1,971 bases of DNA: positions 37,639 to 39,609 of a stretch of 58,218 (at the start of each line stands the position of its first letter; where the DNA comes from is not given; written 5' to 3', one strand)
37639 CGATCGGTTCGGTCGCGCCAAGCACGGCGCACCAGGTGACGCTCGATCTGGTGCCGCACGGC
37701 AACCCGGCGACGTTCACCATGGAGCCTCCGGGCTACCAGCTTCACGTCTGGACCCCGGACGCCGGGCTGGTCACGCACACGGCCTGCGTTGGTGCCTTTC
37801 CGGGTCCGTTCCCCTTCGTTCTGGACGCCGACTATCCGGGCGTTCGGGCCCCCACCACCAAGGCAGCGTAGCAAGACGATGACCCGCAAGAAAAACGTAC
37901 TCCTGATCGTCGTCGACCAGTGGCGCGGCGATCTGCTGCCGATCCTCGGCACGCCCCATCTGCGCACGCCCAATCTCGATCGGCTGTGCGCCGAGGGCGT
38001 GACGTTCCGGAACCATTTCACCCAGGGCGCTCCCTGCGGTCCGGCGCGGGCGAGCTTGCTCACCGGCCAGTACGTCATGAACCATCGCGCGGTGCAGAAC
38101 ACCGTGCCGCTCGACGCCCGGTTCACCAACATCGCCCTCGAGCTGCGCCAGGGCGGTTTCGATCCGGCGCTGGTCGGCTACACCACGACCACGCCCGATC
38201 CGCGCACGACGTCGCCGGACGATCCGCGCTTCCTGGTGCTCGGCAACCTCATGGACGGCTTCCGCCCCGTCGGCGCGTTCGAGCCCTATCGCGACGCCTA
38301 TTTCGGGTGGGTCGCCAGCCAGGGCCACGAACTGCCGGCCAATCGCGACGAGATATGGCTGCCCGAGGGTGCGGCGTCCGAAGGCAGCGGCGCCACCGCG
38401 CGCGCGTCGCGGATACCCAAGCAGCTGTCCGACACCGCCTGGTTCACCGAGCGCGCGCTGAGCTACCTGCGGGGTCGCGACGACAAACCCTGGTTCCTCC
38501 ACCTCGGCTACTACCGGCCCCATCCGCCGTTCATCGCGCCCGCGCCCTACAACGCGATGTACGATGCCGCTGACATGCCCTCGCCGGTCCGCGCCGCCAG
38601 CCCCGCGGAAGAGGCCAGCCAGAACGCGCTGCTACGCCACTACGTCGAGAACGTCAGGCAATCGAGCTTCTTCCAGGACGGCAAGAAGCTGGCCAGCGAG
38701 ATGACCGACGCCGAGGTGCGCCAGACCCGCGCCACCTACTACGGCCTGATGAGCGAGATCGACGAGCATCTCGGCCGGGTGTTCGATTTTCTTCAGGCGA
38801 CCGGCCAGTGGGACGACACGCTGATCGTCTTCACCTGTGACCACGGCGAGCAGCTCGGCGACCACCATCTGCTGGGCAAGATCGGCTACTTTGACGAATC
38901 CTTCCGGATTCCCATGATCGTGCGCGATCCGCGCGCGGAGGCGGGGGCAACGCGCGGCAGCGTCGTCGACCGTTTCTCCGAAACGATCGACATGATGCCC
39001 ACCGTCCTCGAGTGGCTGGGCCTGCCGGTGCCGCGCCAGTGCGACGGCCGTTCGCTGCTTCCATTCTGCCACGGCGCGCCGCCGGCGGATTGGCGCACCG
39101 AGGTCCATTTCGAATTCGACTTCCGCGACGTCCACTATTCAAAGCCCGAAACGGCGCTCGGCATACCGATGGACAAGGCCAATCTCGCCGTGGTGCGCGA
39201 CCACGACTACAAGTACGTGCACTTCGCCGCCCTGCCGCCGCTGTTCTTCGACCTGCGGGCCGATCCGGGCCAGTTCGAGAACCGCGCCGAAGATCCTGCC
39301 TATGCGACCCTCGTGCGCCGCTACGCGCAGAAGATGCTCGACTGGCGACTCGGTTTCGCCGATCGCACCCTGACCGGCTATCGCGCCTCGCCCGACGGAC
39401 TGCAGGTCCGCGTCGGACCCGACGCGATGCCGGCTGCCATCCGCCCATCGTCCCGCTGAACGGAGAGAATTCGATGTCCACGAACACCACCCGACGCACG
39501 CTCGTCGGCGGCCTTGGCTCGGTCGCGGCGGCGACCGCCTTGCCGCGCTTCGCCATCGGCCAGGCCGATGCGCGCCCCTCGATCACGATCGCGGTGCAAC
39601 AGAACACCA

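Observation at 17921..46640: ~29 kb organophosphorus supercluster: three to four importers, two ester hydrolases and C-P lyase in one island-borne block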

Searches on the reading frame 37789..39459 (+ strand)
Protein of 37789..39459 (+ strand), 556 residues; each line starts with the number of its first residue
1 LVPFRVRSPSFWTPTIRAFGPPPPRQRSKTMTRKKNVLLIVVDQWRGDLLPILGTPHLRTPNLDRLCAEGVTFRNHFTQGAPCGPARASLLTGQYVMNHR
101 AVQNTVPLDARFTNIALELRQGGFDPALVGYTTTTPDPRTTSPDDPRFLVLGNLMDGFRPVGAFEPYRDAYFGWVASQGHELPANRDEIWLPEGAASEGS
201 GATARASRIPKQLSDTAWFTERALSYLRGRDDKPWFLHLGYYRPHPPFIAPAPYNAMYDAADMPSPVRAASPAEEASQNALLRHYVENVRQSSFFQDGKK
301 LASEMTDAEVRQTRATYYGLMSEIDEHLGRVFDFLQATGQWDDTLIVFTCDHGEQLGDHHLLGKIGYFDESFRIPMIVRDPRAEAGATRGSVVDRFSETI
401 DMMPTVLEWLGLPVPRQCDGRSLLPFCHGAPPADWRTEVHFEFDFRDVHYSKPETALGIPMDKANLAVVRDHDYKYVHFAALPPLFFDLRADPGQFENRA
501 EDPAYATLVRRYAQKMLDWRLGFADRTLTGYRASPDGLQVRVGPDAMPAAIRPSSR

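Call 5: search_protein_families(library=pfam, proteins=[window:37789-39459:+])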
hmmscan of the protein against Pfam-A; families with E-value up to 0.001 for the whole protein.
window:37789-39459:+ (556 aa): 3 families
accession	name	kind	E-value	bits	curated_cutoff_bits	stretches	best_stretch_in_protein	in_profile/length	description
PF00884.28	Sulfatase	-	5e-52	177.5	25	1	35-411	1-300/301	Sulfatase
PF16347.10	SGSH_C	-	1.2e-17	64.9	29.3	1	357-518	1-150/154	N-sulphoglucosamine sulphohydrolase, C-terminal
PF01663.27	Phosphodiest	-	7.4e-10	39.4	23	1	37-106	1-67/342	Type I phosphodiesterase / nucleotide pyrophosphatase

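Call 10: search_protein_families(library=ncbifam, proteins=[window:37789-39459:+])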
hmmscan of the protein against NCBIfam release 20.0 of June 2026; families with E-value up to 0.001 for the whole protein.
window:37789-39459:+ (556 aa): 6 families
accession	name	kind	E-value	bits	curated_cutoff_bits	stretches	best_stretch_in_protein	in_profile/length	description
NF045661.1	HdlasePehA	equivalog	2e-274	910.8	900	1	34-541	2-506/506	phosphoric/sulfuric ester hydrolase PehA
NF010322.0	PRK13759.1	equivalog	5.3e-74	249.5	481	1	32-518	4-455/486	arylsulfatase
TIGR03417.1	chol_sulfatase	equivalog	8.6e-58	196.4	433.45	2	171-520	124-441/500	choline-sulfatase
NF052527.1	Mn_arylsulf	exception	7e-38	130.7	850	1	34-519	1-451/479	manganese-dependent arylsulfatase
NF038282.1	LapC_YejM_PbgA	exception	5.6e-08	31.5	825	1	303-408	399-498/584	LPS biosynthesis-modulating metalloenzyme YejM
NF053595.1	LptchSynLtaSGpos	equivalog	0.0009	17.9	970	0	315-412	428-528/626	lipoteichoic acid synthase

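Call 17: search_solved_structures(query=window:37879-39459:+, show_alignments=2)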
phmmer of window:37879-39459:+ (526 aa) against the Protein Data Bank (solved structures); distinct sequences matched with E-value up to 0.001: 84 (the best 60 are shown).
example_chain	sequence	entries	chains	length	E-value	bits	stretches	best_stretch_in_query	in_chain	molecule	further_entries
2w8s_A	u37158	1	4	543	1.5e-228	763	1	2-511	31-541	PHOSPHONATE MONOESTER HYDROLASE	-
2vqr_A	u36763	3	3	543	6.7e-228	760.8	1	3-511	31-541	PUTATIVE SULFATASE | Multifunctional alkaline phosphatase superfamily protein pRL90232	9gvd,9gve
4uph_A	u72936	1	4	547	3.3e-131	441.7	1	3-500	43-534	SULFATASE (SULFURIC ESTER HYDROLASE) PROTEIN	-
4upk_A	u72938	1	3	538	2.9e-102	346.2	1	1-507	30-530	PHOSPHONATE MONOESTER HYDROLASE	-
4upi_A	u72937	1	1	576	1.7e-72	247.9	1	1-498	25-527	SULFATASE FAMILY PROTEIN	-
4upl_A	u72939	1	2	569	1.5e-69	238.2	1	4-497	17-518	SULFATASE FAMILY PROTEIN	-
6fny_A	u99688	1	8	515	4.1e-41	144.3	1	2-474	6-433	Choline-sulfatase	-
7lha_A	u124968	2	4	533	7.9e-41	143.4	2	190-482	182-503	Exo-L-galactose-6-sulfatase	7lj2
7p24_AAA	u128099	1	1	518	5.2e-40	140.7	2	274-482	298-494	Mucin-desulfating sulfatase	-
7pth_A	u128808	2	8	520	8.1e-40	140.1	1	2-474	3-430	Choline sulfatase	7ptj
6g5z_A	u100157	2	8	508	2.5e-39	138.5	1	4-474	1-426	Choline-sulfatase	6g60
7oz8_AAA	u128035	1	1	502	1.3e-38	136.1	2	176-482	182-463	Choline-sulfatase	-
7snj_A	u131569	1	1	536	2.5e-36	128.5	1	188-494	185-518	Arylsulfatase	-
7sno_A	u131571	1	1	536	1.9e-35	125.7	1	188-494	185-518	Arylsulfatase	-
5g2v_A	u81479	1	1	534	9e-35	123.4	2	279-484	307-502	N-ACETYLGLUCOSAMINE-6-SULFATASE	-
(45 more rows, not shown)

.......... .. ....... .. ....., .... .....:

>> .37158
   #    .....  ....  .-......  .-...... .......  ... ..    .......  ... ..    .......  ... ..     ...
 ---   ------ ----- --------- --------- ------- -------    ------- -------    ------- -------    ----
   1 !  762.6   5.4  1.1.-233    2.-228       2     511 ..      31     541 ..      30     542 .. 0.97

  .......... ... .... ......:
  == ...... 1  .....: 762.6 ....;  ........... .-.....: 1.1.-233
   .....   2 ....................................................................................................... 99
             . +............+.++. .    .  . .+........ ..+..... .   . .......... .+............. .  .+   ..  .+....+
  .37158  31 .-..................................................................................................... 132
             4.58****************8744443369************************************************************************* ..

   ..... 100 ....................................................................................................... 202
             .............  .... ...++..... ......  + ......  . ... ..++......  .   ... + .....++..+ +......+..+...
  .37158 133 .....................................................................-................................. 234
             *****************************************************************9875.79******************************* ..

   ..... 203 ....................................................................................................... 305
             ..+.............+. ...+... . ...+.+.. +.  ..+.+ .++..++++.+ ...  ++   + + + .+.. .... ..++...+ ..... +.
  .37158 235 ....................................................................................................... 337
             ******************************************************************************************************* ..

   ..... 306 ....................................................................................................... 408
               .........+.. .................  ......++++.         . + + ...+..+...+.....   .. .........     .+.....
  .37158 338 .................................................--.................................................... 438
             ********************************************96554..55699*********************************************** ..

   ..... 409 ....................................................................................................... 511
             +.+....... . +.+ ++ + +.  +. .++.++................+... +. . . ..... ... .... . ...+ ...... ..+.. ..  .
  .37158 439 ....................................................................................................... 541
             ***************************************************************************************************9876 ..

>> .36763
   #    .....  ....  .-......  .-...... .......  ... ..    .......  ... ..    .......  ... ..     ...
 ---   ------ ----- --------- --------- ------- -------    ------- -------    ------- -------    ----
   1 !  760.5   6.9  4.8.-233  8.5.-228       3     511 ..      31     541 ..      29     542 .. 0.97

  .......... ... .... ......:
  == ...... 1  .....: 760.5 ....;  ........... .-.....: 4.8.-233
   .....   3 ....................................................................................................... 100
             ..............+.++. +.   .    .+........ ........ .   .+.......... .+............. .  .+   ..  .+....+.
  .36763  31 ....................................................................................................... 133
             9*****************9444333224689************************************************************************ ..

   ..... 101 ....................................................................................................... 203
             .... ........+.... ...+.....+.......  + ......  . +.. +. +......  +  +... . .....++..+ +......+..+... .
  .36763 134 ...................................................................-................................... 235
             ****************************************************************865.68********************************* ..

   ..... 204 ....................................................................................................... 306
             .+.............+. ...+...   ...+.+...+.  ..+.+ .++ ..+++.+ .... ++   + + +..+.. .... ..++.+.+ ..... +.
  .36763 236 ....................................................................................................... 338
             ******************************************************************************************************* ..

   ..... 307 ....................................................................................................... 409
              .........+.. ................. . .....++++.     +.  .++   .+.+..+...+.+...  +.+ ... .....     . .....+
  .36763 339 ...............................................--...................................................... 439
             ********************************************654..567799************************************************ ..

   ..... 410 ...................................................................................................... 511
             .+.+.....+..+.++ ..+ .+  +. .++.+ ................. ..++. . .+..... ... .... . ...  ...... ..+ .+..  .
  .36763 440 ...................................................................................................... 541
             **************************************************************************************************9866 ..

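Call 19: search_dna_similar(query=window:37879-39459:+, collection=plasmids, mode=protein, max_rows=40, rows=spread, max_evalue=1e-100)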
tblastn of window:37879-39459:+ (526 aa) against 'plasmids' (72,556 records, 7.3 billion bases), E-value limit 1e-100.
Records with a match: 22; places in all: 22; records where one place covers at least 80% of the query: 22.
Best place of each record, by identity: 60-80% 20; <60% 2.
By first word of the organism name: Rhizobium 20; Pseudoroseomonas 1; Roseibium 1.
By predicted mobility (MOB-suite, as given by PLSDB): non-mobilizable 17; conjugative 4; mobilizable 1.
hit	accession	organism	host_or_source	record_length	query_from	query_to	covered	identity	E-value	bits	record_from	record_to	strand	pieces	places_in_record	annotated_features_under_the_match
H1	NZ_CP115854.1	Pseudoroseomonas cervicalis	-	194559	1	526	100%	61.9%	0e+0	636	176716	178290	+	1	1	phosphoric/sulfuric ester hydrolase PehA | ABC transporter substrate-binding protein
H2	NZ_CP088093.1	Rhizobium laguerreae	cell culture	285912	3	511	97%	62.8%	0e+0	629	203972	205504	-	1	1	phosphoric/sulfuric ester hydrolase PehA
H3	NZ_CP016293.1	Rhizobium leguminosarum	Vavilovia formosa,cell culture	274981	3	525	99%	61.0%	1e-170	626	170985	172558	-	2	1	none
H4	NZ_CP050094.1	Rhizobium leguminosarum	Trifolium pratense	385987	3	511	97%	62.6%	0e+0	625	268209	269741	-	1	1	pehA: phosphoric/sulfuric ester hydrolase PehA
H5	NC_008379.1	Rhizobium johnstonii 3841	-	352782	3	511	97%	62.6%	0e+0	624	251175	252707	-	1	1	phosphoric/sulfuric ester hydrolase PehA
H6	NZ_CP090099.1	Rhizobium leguminosarum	Trifolium pratense,Cell culture,Plant ...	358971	3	511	97%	62.6%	0e+0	624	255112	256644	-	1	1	phosphoric/sulfuric ester hydrolase PehA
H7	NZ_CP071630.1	Rhizobium leguminosarum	lentil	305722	3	511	97%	62.6%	0e+0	624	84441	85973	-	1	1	pehA: phosphoric/sulfuric ester hydrolase PehA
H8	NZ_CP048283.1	Rhizobium leguminosarum bv. viciae 248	Fava bean,whole organism,nodules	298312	3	511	97%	62.6%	0e+0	622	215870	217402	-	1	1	pehA: phosphoric/sulfuric ester hydrolase PehA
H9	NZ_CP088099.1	Rhizobium sp. SU303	cell culture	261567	3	511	97%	62.5%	0e+0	625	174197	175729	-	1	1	pehA: phosphoric/sulfuric ester hydrolase PehA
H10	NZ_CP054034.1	Rhizobium indicum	Pisum sativum l. (pea),Pure culture,Pea ...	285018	3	511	97%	62.5%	0e+0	625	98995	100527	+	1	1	pehA: phosphoric/sulfuric ester hydrolase PehA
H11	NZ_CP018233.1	Rhizobium leguminosarum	Vavilovia formosa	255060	3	511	97%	62.5%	0e+0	624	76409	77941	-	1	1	pehA: phosphoric/sulfuric ester hydrolase PehA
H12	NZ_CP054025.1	Rhizobium indicum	Pisum sativum l. (pea),Pure culture,Pea ...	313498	3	511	97%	62.5%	0e+0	624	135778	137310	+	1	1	pehA: phosphoric/sulfuric ester hydrolase PehA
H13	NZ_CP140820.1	Rhizobium johnstonii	Trifolium pratense,whole organism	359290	3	511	97%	62.5%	0e+0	622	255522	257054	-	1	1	phosphoric/sulfuric ester hydrolase PehA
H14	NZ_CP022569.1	Rhizobium leguminosarum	Root nodule,Pisum sativum root-nodule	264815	3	511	97%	62.3%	0e+0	624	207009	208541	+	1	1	pehA: phosphoric/sulfuric ester hydrolase PehA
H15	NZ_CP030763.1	Rhizobium leguminosarum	Genomic DNA from Bacterial pure culture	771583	3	511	97%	62.3%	0e+0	623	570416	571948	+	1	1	pehA: phosphoric/sulfuric ester hydrolase PehA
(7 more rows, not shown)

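Call 20: get_annotated_region(hit=H5, flank=15000)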
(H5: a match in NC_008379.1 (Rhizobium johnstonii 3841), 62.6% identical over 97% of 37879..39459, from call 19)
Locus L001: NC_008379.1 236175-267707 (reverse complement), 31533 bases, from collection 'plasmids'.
description: Rhizobium johnstonii 3841 plasmid pRL9, complete sequence
organism: Rhizobium johnstonii 3841 (NCBI taxid 216596)
taxonomy: Bacteria; Pseudomonadota; Alphaproteobacteria; Hyphomicrobiales; Rhizobiaceae; Rhizobium; Rhizobium johnstonii; Rhizobium johnstonii 3841
host: -; source: -; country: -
typing (MOB-suite, as given by PLSDB): non-mobilizable; replicon rep_cluster_685
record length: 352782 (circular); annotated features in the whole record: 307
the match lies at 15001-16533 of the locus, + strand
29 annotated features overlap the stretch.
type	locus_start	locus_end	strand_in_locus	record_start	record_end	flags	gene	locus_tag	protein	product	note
CDS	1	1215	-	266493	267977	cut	-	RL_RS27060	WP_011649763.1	sugar ABC transporter ATP-binding protein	-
CDS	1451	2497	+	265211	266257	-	-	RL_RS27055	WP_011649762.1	substrate-binding domain-containing protein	-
CDS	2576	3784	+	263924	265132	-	-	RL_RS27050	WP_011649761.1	acyl-CoA dehydrogenase family protein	-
CDS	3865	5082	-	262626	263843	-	-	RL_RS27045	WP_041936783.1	SfnB family sulfur acquisition oxidoreductase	GO:0006790 - sulfur compound metabolic process [Evidence IEA]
CDS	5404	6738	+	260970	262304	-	-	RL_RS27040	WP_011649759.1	LLM class flavin-dependent oxidoreductase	-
CDS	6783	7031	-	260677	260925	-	-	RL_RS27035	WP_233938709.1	type II toxin-antitoxin system Phd/YefM family antitoxin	-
CDS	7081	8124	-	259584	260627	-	-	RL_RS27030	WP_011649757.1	substrate-binding domain-containing protein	-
CDS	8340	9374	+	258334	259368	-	-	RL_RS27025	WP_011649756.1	Gfo/Idh/MocA family oxidoreductase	-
CDS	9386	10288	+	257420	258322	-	-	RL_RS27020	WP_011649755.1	sugar phosphate isomerase/epimerase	-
CDS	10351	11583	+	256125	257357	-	-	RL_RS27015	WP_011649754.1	sugar ABC transporter substrate-binding protein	-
CDS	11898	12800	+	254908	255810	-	-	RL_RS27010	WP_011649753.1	sugar ABC transporter permease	-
CDS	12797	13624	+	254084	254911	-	-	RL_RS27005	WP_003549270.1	carbohydrate ABC transporter permease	GO:0008643 - carbohydrate transport [Evidence IEA]; GO:0055085 - transmembrane transport [Evidence IEA]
CDS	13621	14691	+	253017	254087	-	-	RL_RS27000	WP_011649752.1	ABC transporter ATP-binding protein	-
CDS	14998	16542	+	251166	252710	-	-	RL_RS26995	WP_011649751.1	phosphoric/sulfuric ester hydrolase PehA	-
CDS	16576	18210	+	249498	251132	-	-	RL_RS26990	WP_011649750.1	ABC transporter substrate-binding protein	-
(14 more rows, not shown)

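Call 21: get_annotated_region(hit=H1, flank=20000)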
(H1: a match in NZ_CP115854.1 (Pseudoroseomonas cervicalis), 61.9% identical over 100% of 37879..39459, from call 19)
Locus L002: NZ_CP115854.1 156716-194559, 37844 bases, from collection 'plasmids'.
description: Pseudoroseomonas cervicalis strain PL22-11A plasmid pL11-C, complete sequence
organism: Pseudoroseomonas cervicalis (NCBI taxid 204525)
taxonomy: Bacteria; Pseudomonadota; Alphaproteobacteria; Rhodospirillales; Acetobacteraceae; Pseudoroseomonas; Pseudoroseomonas cervicalis
host: -; source: -; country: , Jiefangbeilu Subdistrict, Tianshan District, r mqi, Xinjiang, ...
typing (MOB-suite, as given by PLSDB): non-mobilizable
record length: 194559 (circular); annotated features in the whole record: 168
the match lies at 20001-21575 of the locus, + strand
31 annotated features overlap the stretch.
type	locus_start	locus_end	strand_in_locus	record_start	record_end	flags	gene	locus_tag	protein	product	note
CDS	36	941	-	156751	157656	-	-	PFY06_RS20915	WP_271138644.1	polysaccharide deacetylase family protein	GO:0005975 - carbohydrate metabolic process [Evidence IEA]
CDS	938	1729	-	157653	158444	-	-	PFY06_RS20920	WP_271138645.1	SDR family NAD(P)-dependent oxidoreductase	-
CDS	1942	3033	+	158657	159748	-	-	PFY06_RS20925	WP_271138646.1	PHB depolymerase family esterase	-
CDS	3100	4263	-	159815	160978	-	-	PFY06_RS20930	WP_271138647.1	M20 aminoacylase family protein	-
CDS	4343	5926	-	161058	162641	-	-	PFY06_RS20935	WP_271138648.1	ABC transporter substrate-binding protein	-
CDS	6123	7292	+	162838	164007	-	-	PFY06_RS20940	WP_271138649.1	hypothetical protein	-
CDS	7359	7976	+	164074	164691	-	-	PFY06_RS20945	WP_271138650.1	flavin reductase family protein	-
CDS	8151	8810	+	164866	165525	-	-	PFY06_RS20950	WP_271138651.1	SGNH/GDSL hydrolase family protein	-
CDS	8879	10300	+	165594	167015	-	-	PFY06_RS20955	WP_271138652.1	MBOAT family protein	-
CDS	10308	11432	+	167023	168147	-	-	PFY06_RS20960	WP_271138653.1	cell division protein FtsQ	-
CDS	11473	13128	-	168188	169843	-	-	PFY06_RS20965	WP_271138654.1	alpha-amylase family glycosyl hydrolase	GO:0005975 - carbohydrate metabolic process [Evidence IEA]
CDS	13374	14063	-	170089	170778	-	-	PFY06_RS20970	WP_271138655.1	CBS domain-containing protein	-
CDS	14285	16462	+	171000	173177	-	-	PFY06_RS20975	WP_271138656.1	amylo-alpha-1,6-glucosidase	-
CDS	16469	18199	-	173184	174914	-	-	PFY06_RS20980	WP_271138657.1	diguanylate cyclase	-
CDS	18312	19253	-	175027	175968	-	-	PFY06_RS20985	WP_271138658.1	1-phosphofructokinase family hexose kinase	-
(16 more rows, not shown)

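Call 22: find_encoding_contigs(protein=window:37879-39459:+, flank=10000, max_places=6)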
Protein window:37879-39459:+ (526 aa): 1 contig read that carries it; 1 place shown.
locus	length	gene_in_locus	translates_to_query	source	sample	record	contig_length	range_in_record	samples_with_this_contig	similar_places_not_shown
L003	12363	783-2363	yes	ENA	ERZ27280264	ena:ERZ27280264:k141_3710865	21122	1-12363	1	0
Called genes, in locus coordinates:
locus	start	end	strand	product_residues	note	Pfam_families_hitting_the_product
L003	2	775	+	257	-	?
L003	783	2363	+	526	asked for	PF00884:Sulfatase, PF01663:Phosphodiest (weak), PF16347:SGSH_C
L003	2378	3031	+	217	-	PF00496:SBP_bac_5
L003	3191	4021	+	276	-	PF00496:SBP_bac_5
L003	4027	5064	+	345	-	PF00005:ABC_tran, PF08352:oligo_HPY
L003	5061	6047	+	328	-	PF00005:ABC_tran, PF08352:oligo_HPY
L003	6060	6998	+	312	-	PF19300:BPD_transp_1_N, PF00528:BPD_transp_1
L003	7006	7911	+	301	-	PF00528:BPD_transp_1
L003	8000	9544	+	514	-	PF00496:SBP_bac_5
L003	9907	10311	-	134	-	-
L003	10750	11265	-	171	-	PF01613:Flavin_Reduct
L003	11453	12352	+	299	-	PF05235:CHAD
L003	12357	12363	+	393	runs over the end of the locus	PF02492:cobW, PF07683:CobW_C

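Call 23: find_homologous_proteins(query=window:37879-39459:+, max_evalue=1e-60)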
Query window:37879-39459:+ (526 aa): 3657 proteins with E <= 1e-60 among 8000 candidates; the best 120 are listed.
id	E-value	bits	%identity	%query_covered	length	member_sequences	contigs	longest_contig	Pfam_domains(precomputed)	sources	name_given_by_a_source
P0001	0.0e+0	1240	100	100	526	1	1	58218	PF01663.28,PF16347.11,PF00884.29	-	-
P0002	0.0e+0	1016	82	97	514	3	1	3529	PF01663.28,PF16347.11,PF00884.29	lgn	-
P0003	4.2e-295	998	80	97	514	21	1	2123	PF01663.28,PF16347.11,PF00884.29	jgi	-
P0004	1.2e-282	956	77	98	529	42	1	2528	PF01663.28,PF16347.11,PF00884.29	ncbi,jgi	jgi:arylsulfatase A-like enzyme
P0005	7.4e-282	954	77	97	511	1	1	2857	PF01663.28,PF16347.11,PF00884.29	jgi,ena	jgi:arylsulfatase A-like enzyme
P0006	4.7e-281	951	78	97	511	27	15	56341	PF01663.28,PF16347.11,PF00884.29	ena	-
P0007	8.5e-281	950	78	97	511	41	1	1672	PF01663.28,PF16347.11,PF00884.29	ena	-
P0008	3.1e-280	949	76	98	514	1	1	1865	PF01663.28,PF16347.11,PF00884.29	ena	-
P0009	7.7e-279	944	77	97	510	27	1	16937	PF01663.28,PF16347.11,PF00884.29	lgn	-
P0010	1.1e-278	943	78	97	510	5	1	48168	PF01663.28,PF16347.11,PF00884.29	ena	-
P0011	2.3e-278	942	78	97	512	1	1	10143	PF01663.28,PF16347.11,PF00884.29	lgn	-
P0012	3.9e-278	942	77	97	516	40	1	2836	PF01663.28,PF16347.11,PF00884.29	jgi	jgi:arylsulfatase A-like enzyme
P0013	4.3e-278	941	76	97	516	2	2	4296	PF01663.28,PF16347.11,PF00884.29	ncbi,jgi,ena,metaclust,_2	metaclust:\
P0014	4.3e-278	941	78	97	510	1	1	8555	PF01663.28,PF16347.11,PF00884.29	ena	-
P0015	4.8e-278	941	76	97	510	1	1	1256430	PF01663.28,PF16347.11,PF00884.29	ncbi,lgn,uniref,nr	ncbi:Arylsulfatase A [Enhydrobacter aerosaccus]|uniref:Arylsulfatase A n=1 Tax=Enhydrobacter aerosac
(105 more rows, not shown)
